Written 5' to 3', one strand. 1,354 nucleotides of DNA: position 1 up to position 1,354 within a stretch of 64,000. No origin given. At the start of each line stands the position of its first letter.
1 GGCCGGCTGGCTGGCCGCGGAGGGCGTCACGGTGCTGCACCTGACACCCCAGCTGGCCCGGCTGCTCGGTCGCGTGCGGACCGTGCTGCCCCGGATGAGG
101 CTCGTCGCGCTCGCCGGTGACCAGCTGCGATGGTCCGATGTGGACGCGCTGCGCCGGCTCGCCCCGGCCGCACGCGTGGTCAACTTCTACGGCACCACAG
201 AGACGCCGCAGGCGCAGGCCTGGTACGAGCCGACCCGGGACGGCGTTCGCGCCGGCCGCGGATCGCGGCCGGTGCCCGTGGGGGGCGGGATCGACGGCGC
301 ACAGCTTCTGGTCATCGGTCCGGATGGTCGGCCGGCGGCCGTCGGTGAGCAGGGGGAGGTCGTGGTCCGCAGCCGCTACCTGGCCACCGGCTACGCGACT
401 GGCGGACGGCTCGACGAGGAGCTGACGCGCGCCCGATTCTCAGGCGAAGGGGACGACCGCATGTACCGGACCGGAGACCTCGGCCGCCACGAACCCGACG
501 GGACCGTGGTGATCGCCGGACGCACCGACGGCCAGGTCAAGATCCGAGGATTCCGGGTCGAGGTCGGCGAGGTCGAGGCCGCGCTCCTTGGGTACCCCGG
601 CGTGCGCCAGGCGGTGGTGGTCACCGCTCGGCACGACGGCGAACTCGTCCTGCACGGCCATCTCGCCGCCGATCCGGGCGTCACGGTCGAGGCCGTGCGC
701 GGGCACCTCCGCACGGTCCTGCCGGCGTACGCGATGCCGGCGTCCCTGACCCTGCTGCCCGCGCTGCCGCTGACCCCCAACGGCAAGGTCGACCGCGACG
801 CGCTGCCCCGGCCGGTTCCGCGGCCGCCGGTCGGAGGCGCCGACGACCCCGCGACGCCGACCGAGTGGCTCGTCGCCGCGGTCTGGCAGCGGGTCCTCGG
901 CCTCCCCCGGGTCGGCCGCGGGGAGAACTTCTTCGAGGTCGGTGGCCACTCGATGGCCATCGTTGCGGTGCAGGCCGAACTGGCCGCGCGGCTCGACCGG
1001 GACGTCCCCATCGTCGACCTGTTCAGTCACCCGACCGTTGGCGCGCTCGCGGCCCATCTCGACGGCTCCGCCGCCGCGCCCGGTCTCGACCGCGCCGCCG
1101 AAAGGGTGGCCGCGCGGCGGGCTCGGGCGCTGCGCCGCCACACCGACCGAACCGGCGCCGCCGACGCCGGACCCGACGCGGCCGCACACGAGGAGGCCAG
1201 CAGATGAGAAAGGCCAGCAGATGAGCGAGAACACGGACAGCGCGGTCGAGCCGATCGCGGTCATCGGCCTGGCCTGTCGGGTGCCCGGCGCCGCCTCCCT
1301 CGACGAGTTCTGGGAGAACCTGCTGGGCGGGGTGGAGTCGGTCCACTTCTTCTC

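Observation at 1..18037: Hybrid NRPS-PKS-NRPS assembly line, only partly in the window, that I cannot match to a characterised cluster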

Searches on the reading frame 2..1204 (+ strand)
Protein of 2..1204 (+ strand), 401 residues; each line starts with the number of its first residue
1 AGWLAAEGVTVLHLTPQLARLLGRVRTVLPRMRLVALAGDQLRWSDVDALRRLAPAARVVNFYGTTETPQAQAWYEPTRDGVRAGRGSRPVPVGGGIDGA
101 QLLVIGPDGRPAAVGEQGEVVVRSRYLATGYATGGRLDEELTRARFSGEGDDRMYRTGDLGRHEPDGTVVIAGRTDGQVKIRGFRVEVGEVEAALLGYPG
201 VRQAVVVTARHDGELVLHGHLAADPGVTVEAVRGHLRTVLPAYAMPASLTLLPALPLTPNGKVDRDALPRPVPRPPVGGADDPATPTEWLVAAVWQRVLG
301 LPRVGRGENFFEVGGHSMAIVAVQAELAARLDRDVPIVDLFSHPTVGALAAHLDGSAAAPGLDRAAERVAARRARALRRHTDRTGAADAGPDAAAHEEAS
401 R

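Call 7: search_protein_families(library=pfam, proteins=[window:2-1204:+], max_evalue=0.001)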
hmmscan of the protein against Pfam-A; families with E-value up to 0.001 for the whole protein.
window:2-1204:+ (401 aa): 3 families
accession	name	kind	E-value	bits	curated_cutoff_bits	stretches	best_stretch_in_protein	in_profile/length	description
PF00550.31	PP-binding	-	1.7e-13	51.1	20.8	1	291-353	3-67/67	Phosphopantetheine attachment site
PF00501.34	AMP-binding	-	3.2e-13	49.7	29.9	1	4-131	252-383/384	AMP-binding enzyme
PF13193.12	AMP-binding_C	-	3.3e-10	41.2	24.5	1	190-262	1-76/76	AMP-binding enzyme C-terminal domain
